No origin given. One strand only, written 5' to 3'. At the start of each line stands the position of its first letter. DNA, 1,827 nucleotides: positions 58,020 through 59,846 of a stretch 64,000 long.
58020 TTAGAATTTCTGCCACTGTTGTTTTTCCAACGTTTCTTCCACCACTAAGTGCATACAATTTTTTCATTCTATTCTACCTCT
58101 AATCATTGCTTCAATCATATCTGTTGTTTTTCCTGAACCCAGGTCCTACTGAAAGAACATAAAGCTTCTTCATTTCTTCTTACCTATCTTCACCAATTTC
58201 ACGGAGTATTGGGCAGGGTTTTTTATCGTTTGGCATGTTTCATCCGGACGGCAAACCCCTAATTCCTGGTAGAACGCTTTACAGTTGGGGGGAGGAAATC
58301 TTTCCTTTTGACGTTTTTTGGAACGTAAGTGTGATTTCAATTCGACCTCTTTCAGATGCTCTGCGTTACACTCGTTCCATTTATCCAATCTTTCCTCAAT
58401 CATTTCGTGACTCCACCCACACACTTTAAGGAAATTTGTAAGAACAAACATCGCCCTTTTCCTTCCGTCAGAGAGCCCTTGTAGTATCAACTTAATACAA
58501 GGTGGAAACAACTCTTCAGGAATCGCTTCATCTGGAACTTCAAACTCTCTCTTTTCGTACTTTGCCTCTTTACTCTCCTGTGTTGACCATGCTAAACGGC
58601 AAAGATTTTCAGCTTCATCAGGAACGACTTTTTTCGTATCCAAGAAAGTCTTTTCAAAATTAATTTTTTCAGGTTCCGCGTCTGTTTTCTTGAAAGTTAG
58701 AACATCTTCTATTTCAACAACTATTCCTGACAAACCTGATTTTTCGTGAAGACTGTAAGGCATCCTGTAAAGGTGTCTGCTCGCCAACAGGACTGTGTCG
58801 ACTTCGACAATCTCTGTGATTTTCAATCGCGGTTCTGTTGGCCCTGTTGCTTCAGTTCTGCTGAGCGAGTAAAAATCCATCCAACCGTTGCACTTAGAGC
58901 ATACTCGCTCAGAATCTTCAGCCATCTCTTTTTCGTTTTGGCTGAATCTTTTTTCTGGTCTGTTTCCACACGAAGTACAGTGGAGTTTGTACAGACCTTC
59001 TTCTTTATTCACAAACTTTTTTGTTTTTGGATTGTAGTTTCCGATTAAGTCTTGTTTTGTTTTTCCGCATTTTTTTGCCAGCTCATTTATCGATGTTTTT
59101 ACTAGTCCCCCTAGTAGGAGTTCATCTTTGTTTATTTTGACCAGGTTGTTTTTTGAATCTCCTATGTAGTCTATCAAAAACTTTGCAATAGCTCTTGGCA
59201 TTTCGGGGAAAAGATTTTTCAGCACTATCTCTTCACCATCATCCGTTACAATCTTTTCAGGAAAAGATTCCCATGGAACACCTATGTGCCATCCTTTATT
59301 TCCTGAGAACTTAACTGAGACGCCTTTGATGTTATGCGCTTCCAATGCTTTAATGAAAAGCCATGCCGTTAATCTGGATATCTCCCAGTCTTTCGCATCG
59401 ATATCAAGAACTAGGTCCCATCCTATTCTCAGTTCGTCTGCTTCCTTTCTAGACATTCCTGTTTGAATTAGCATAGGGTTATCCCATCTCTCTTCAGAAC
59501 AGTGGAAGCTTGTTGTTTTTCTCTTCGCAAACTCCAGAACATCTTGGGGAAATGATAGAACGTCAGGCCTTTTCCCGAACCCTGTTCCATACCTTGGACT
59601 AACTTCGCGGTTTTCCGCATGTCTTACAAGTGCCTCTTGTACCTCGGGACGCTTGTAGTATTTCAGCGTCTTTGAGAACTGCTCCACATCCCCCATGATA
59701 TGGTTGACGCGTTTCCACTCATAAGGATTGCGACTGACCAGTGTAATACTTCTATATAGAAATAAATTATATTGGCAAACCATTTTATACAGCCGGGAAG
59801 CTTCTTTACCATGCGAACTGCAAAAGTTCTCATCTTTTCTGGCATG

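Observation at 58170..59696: Primase small and large subunits fused in one polypeptide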

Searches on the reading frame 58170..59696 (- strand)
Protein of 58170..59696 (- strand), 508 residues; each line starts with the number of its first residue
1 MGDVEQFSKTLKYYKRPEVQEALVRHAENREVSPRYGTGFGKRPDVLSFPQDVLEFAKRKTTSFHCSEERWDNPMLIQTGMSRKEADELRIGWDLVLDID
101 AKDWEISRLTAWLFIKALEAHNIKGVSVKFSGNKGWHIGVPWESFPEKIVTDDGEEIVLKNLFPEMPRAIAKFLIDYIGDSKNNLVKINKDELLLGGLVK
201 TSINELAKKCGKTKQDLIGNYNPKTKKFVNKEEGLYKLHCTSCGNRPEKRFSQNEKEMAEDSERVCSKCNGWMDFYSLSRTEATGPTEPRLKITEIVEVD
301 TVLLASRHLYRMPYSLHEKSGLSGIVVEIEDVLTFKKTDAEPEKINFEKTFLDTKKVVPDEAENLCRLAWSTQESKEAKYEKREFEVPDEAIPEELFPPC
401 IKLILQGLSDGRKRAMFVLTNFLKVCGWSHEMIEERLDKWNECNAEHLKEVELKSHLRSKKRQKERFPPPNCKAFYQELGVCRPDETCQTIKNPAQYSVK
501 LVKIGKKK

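Call 3: search_protein_families(library=pfam, proteins=[window:58170-59696:-], max_evalue=1)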
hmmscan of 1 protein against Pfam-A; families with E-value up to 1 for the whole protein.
window:58170-59696:- (508 aa): 6 families
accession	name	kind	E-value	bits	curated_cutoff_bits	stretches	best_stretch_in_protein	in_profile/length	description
PF04104.19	DNA_primase_lrg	-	1.7e-07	31.3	22.4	1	371-493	83-219/266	Eukaryotic and archaeal DNA primase, large subunit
PF21686.3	LigD_Prim-Pol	-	0.0011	19.1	27.4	1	55-146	78-156/254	LigD, primase-polymerase domain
PF01896.25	DNA_primase_S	-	0.014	16.2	26.8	1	102-325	19-159/163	DNA primase small subunit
PF24458.1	DUF7573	-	0.03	14.7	30.2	1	239-272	13-39/39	Domain of unknown function (DUF7573)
PF09723.15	Zn_ribbon_8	-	0.21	12.1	34.4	1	235-271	3-34/41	Zinc ribbon domain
PF08792.16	A2L_zn_ribbon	-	0.59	10.3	22.9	1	262-276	2-16/33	A2L zinc ribbon domain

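Call 4: search_protein_families(library=ncbifam, proteins=[window:58170-59696:-], max_evalue=1)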
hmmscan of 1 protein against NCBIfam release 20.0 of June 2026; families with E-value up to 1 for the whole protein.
window:58170-59696:- (508 aa): 9 families
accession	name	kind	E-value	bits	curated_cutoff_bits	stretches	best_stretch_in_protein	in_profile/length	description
NF002589.0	PRK02249.1-3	equivalog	1.7e-07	31.1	339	1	375-498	218-338/348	DNA primase regulatory subunit PriL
NF002590.0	PRK02249.1-4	equivalog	2.1e-07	30.4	459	1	392-498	226-332/358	DNA primase regulatory subunit PriL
NF003051.0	PRK03968.1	equivalog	5.5e-07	29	431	2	385-423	236-276/406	DNA primase large subunit PriL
NF002588.0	PRK02249.1-2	equivalog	9.5e-07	28.4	439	1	358-503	189-333/360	DNA primase regulatory subunit PriL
NF002591.0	PRK02249.1-5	equivalog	2e-06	27.2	479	1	365-498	194-325/351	DNA primase regulatory subunit PriL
TIGR00335.1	primase_sml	equivalog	0.00032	20.2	143.5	1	301-337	276-310/324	DNA primase catalytic subunit PriS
NF001641.0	PRK00419.1-3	equivalog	0.00087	18.5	326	1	128-336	152-265/323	DNA primase small subunit PriS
NF047912.1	ECs_2282_CxxC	subfamily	0.024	14.5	37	1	237-270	2-34/60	ECs_2282 family putative zinc-binding protein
NF001753.0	PRK00481.1-3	subfamily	0.099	11.6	243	1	235-273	120-159/252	NAD-dependent protein deacylase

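Call 5: search_solved_structures(query=window:58170-59696:-, max_evalue=10, show_alignments=3)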
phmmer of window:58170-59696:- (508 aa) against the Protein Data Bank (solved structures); distinct sequences matched with E-value up to 10: 2.
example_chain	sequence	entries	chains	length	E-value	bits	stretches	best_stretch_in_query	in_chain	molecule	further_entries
9f26_B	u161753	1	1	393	0.00043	22.1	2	375-424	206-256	DNA primase large subunit PriL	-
8oxr_A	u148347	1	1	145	0.31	12.7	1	421-452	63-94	Thrombospondin type-1 domain-containing protein 7A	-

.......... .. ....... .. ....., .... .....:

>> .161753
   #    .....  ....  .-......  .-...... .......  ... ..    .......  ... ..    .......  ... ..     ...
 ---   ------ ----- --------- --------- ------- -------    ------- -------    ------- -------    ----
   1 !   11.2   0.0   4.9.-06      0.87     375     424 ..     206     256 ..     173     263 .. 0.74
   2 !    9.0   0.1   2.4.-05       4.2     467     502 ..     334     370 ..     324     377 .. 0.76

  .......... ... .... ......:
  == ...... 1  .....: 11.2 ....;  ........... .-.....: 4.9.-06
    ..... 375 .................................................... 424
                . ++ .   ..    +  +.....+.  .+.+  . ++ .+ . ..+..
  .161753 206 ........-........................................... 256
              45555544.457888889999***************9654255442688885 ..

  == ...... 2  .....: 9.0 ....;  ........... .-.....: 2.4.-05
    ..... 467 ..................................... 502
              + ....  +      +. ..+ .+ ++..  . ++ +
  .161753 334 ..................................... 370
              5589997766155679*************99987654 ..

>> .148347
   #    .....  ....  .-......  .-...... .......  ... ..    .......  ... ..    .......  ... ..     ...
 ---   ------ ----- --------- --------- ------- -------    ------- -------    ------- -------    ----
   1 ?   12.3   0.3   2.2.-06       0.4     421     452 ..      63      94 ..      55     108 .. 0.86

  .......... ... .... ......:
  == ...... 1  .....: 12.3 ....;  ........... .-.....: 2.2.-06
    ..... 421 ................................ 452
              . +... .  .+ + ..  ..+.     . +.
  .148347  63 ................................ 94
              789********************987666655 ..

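Call 6: find_homologous_proteins(query=window:58170-59696:-, max_evalue=0.001)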
Query window:58170-59696:- (508 aa): 3433 proteins with E <= 0.001 among 8000 candidates; the best 120 are listed.
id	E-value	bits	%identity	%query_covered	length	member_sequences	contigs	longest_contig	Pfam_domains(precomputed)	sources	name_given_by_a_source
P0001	0.0e+0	1174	100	100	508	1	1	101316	PF04104.20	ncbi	-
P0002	2.8e-222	757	64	100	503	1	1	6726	PF04104.20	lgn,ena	-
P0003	2.4e-199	681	60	98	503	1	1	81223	-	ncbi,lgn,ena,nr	ncbi:MAG: hypothetical protein OXR66_06675 [Candidatus Woesearchaeota archaeon]|nr:hypothetical prot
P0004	3.8e-199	681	59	97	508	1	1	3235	PF04104.20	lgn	-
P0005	8.4e-190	650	58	96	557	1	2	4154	-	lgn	-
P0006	7.6e-187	640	57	97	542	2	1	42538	-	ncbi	-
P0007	1.4e-184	632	56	98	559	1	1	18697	-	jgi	-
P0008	1.7e-182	626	55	99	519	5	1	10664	-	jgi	-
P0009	3.3e-182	625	56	99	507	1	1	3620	-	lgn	-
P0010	3.8e-182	624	56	97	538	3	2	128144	PF04104.20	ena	-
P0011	1.2e-181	623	55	99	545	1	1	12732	-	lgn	-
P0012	1.5e-181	622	54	99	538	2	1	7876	-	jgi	jgi:DNA primase catalytic subunit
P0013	6.6e-181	620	54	98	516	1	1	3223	PF04104.20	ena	-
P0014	6.5e-180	617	53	98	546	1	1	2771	PF21686.4,PF04104.20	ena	-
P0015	1.0e-178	613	52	98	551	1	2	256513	PF04104.20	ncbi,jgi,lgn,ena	jgi:DNA primase catalytic subunit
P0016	4.8e-176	604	52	100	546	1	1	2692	PF04104.20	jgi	jgi:hypothetical protein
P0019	6.2e-173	594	52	99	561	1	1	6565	PF04104.20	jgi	jgi:hypothetical protein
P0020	7.9e-172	590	51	100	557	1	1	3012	PF04104.20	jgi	-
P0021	8.1e-172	590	54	99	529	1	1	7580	PF04104.20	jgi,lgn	jgi:hypothetical protein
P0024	6.2e-165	568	49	100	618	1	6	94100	PF04104.20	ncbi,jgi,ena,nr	ncbi:TPA: hypothetical protein HA251_07185 [Candidatus Woesearchaeota archaeon]|nr:hypothetical prot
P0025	6.3e-162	558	49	100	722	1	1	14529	PF04104.20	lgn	-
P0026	1.1e-160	554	51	95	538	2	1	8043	PF04104.20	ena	-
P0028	1.8e-151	523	50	98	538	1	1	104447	PF01896.26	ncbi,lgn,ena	-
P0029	2.1e-149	516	50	98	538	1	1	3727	PF04104.20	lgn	-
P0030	4.2e-149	515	49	98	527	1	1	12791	PF01896.26,PF04104.20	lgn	-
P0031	4.2e-149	515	49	97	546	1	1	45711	PF01896.26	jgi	jgi:hypothetical protein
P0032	1.2e-148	514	49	98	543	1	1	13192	PF04104.20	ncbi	-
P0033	1.9e-147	510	49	98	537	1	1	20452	PF04104.20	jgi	jgi:hypothetical protein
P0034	4.1e-147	509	47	100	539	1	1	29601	PF01896.26,PF04104.20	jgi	-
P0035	1.1e-146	508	49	98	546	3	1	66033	PF04104.20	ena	-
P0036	4.7e-145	502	48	99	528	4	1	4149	PF01896.26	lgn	-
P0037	5.8e-145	502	49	97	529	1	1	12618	PF01896.26,PF21686.4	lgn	-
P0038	1.3e-144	501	48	98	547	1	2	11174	PF04104.20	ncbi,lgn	-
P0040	2.1e-144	500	50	97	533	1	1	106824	PF01896.26,PF04104.20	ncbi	-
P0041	1.2e-143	498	48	99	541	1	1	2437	PF01896.26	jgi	-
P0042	7.2e-143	495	49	98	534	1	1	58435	PF04104.20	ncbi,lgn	-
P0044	3.3e-141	489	47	98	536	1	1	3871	PF04104.20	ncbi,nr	ncbi:hypothetical protein GOV07_04305 [Candidatus Woesearchaeota archaeon]|nr:hypothetical protein [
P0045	4.1e-141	489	46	100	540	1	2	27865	PF04104.20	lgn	-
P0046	6.8e-141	488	48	98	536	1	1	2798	PF01896.26,PF04104.20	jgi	-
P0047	1.4e-140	487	47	98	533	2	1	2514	PF04104.20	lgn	-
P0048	2.9e-140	486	47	100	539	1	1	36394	PF04104.20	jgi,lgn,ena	-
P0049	1.7e-139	484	49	97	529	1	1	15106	PF01896.26,PF04104.20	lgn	-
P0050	2.0e-139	484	47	97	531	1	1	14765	PF01896.26,PF04104.20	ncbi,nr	ncbi:hypothetical protein D6789_01740 [Candidatus Woesearchaeota archaeon]|nr:MAG: hypothetical prot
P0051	4.3e-139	482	46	99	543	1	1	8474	PF01896.26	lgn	-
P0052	5.1e-139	482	47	98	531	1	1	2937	PF01896.26,PF04104.20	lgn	-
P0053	6.4e-139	482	47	97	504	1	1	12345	PF01896.26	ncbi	-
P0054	1.3e-138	481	47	98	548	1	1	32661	PF01896.26,PF04104.20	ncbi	-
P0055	1.6e-138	481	46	100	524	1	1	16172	PF04104.20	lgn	-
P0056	3.7e-138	479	46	98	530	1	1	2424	PF01896.26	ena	-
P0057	5.6e-138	479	46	97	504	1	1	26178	PF21686.4,PF04104.20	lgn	-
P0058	9.5e-138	478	49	97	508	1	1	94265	PF01896.26,PF04104.20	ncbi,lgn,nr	ncbi:hypothetical protein JXA12_02735 [Candidatus Woesearchaeota archaeon]|nr:hypothetical protein [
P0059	1.3e-137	478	47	97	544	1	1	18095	PF01896.26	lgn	-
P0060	7.0e-137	475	47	97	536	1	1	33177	PF01896.26,PF04104.20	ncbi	-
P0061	1.8e-135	470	44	99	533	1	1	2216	PF01896.26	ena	-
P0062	2.0e-133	464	46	97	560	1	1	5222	PF04104.20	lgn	-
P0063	2.6e-132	460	47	97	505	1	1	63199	PF04104.20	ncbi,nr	ncbi:hypothetical protein GF367_02715 [Candidatus Woesearchaeota archaeon]|nr:hypothetical protein [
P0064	3.6e-132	460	47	97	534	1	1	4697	PF01896.26,PF04104.20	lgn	-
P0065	1.0e-131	458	45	97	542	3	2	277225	PF01896.26,PF04104.20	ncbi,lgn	ncbi:MAG: hypothetical protein ACLFO2_00290 [Candidatus Woesearchaeota archaeon]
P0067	4.9e-129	449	44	98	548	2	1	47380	PF01896.26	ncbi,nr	ncbi:hypothetical protein K9M74_02410 [Candidatus Woesearchaeota archaeon]|nr:hypothetical protein [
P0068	3.8e-128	446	47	97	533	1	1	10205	PF01896.26,PF04104.20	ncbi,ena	-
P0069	1.8e-127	444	44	98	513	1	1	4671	PF01896.26,PF04104.20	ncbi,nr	ncbi:hypothetical protein JXC34_00330 [Candidatus Woesearchaeota archaeon]|nr:hypothetical protein [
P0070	2.1e-127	444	45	97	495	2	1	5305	PF01896.26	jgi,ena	-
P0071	2.8e-127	443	44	97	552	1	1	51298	PF01896.26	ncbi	-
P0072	3.1e-127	443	44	99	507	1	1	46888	PF01896.26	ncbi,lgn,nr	ncbi:hypothetical protein JW868_05055 [Candidatus Woesearchaeota archaeon]|nr:hypothetical protein [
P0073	5.8e-127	442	46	97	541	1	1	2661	PF01896.26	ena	-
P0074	6.2e-127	442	44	99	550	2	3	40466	PF01896.26,PF04104.20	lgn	-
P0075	8.3e-127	442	46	97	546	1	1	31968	PF01896.26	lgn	-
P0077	1.7e-126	441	44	97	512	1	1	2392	PF01896.26,PF04104.20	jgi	jgi:DNA primase catalytic subunit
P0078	1.8e-126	441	44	98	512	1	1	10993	PF01896.26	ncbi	ncbi:MAG: hypothetical protein V1659_01215 [Candidatus Woesearchaeota archaeon]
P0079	2.4e-126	440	44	97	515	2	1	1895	PF01896.26,PF04104.20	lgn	-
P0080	3.0e-126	440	43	96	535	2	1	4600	PF01896.26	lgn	-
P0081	3.6e-126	440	45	97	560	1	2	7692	PF01896.26,PF21686.4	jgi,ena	jgi:hypothetical protein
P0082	4.3e-126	440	42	97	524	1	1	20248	PF01896.26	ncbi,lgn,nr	ncbi:hypothetical protein D6783_00935 [Candidatus Woesearchaeota archaeon]|nr:MAG: hypothetical prot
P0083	5.1e-126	439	44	98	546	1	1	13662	PF01896.26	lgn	-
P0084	5.3e-126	439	45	97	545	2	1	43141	PF01896.26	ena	-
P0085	5.4e-126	439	46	97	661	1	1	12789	PF01896.26,PF04104.20,PF04229.21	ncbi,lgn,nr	ncbi:MAG: GrpB family protein [Nanoarchaeota archaeon]|nr:GrpB family protein [Nanoarchaeota archaeo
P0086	2.2e-125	437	45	97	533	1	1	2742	PF01896.26,PF04104.20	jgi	-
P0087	2.3e-125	437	45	97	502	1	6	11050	PF01896.26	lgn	-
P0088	3.2e-125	437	46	99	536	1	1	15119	PF01896.26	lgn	-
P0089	3.8e-125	436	46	97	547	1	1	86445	PF01896.26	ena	-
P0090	7.0e-125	436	46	96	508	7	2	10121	PF01896.26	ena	-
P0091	8.0e-125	435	45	97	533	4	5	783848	PF01896.26,PF04104.20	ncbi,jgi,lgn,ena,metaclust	metaclust:\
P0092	1.2e-124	435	44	98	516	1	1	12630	PF01896.26,PF04104.20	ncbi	-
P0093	1.4e-124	435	45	97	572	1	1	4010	PF01896.26,PF04104.20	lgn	-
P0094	1.5e-124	434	44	99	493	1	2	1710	PF01896.26,PF04104.20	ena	-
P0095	2.2e-124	434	45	97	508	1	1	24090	PF14206.12,PF04104.20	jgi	jgi:hypothetical protein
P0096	4.5e-124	433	46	98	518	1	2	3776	PF01896.26,PF21686.4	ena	-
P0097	4.8e-124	433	46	96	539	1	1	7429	PF01896.26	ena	-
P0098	5.7e-124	433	46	97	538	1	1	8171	PF01896.26,PF04104.20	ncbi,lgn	-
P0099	8.6e-124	432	46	99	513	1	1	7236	PF04104.20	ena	-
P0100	1.1e-123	432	42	98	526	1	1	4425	PF01896.26,PF04104.20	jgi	jgi:DNA primase catalytic subunit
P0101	2.5e-123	430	44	97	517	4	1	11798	PF01896.26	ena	-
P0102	2.8e-123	430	45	98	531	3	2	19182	PF01896.26,PF04104.20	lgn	-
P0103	3.2e-123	430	44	97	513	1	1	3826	PF01896.26,PF04104.20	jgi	-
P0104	3.4e-123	430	44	96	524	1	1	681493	PF01896.26,PF04104.20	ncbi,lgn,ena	-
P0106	4.3e-123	430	50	40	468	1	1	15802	PF01896.26,PF04104.20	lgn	-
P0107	5.9e-123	429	43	97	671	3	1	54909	PF01896.26,PF21686.4,PF04104.20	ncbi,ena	-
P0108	6.5e-123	429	43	96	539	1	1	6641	PF01896.26,PF04104.20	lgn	-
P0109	6.9e-123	429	45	97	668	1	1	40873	PF01896.26,PF21686.4,PF04104.20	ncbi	ncbi:MAG: DNA primase small subunit domain-containing protein [Candidatus Woesearchaeota archaeon]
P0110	7.2e-123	429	43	98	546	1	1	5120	PF01896.26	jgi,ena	-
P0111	8.6e-123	429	44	97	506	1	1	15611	PF01896.26,PF04104.20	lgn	-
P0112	8.7e-123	429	45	99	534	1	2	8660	PF01896.26,PF04104.20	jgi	-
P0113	9.2e-123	429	41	98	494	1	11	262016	PF01896.26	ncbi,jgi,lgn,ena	jgi:DNA primase catalytic subunit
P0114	1.0e-122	428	45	97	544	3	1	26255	PF01896.26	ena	-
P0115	1.2e-122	428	43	96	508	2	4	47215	PF01896.26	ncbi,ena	-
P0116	1.5e-122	428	52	40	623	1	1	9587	PF01896.26,PF00293.35,PF21686.4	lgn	-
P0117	2.2e-122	427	44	96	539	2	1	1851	PF01896.26,PF04104.20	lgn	-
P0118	2.5e-122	427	43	98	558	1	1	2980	PF01896.26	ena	-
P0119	3.0e-122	427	42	99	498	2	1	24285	PF01896.26,PF04104.20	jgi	jgi:DNA primase catalytic subunit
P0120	3.5e-122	427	44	98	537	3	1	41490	PF01896.26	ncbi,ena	-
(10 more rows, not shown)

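Call 19: find_related_loci(query=window:58170-59696:-, collection=genome_contigs, flank=10000)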
Query window:58170-59696:- (508 aa) in genome_contigs; peptide patterns used: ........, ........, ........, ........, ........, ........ (x = any residue, [..] = any of these).
55 stretches matched a pattern; 3 encode a relative of the query (tblastn E <= 1e-3); 3 distinct loci.
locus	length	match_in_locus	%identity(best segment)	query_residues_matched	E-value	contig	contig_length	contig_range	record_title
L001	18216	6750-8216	61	7-497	0e+0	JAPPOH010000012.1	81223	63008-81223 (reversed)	MAG: Candidatus Woesearchaeota archaeon isolate SB9152_S1_bin_12 NODE_49_length_81223_cov_29.984, whole genome shotgun s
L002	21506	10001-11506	57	6-498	0e+0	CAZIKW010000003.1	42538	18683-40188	MAG TPA_asm: uncultured Methanosarcinales archaeon isolate SRP278252_co1_207 genome assembly, contig: NODE_1250_length_4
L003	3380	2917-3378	73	1-154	2e-76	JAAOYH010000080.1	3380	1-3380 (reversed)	Candidatus Woesearchaeota archaeon isolate DPANNHV_H2.bin.42 k83_3005438, whole genome shotgun sequence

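Call 20: find_encoding_contigs(protein=P0001, flank=10000, max_places=3)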
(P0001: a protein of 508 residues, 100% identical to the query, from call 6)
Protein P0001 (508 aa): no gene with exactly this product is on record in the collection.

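Call 21: list_cluster_members(proteins=[P0001])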
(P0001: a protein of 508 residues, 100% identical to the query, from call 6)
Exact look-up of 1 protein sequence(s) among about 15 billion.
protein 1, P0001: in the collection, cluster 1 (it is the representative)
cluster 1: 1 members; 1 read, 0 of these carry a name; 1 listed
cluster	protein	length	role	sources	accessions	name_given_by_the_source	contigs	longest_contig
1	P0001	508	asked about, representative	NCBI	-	-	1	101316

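Call 28: predict_structure(alignment_id=A1)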
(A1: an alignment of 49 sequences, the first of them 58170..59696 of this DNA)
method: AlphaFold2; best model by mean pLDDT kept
length: 508 residues; sequences in the alignment: 49
mean_pLDDT: 90.0   pTM: 0.73
mean pLDDT of the five models: 90.0, 89.9, 89.6, 88.9, 88.7
residues with pLDDT >= 90: 355; 70-90: 123; 50-70: 23; < 50: 7
segments of 3 or more residues with pLDDT < 50: none
pLDDT, mean of each block of 10 residues (from residue 1): 81 97 97 91 91 96 96 89 89 96 90 96 97 95 97 94 94 94 92 89 92 90 85 76 91 86 94 83 73 79 71 96 97 96 95 96 97 80 65 95 95 94 94 97 94 92 84 85 88 91 72
secondary structure, 60 per line:
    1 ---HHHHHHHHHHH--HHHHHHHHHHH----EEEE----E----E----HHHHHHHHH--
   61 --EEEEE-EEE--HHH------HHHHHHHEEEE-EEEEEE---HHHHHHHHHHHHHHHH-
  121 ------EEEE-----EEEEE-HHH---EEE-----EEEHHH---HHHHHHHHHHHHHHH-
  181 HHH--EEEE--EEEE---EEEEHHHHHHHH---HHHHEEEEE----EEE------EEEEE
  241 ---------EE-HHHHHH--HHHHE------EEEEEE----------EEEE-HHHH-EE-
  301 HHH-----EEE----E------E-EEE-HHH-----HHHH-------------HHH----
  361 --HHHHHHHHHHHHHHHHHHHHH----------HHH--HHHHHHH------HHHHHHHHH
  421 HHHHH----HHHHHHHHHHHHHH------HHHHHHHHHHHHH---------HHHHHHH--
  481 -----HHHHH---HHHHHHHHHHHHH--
elements in order: H4-14 H17-27 E32-35 H50-58 E63-67 E69-71 H83-89 E90-93 E95-100 H104-119 E127-130 E136-140 E148-150 E156-158 H165-179 E186-189 E192-195 E199-202 H203-210 H214-217 E218-222 E227-229 E236-240 H253-258 H261-264 E272-277 E288-291 H293-296 E309-311 E325-327 H337-340 H363-383 H399-405 H412-425 H430-443 H450-462 H472-478 H486-490 H494-506
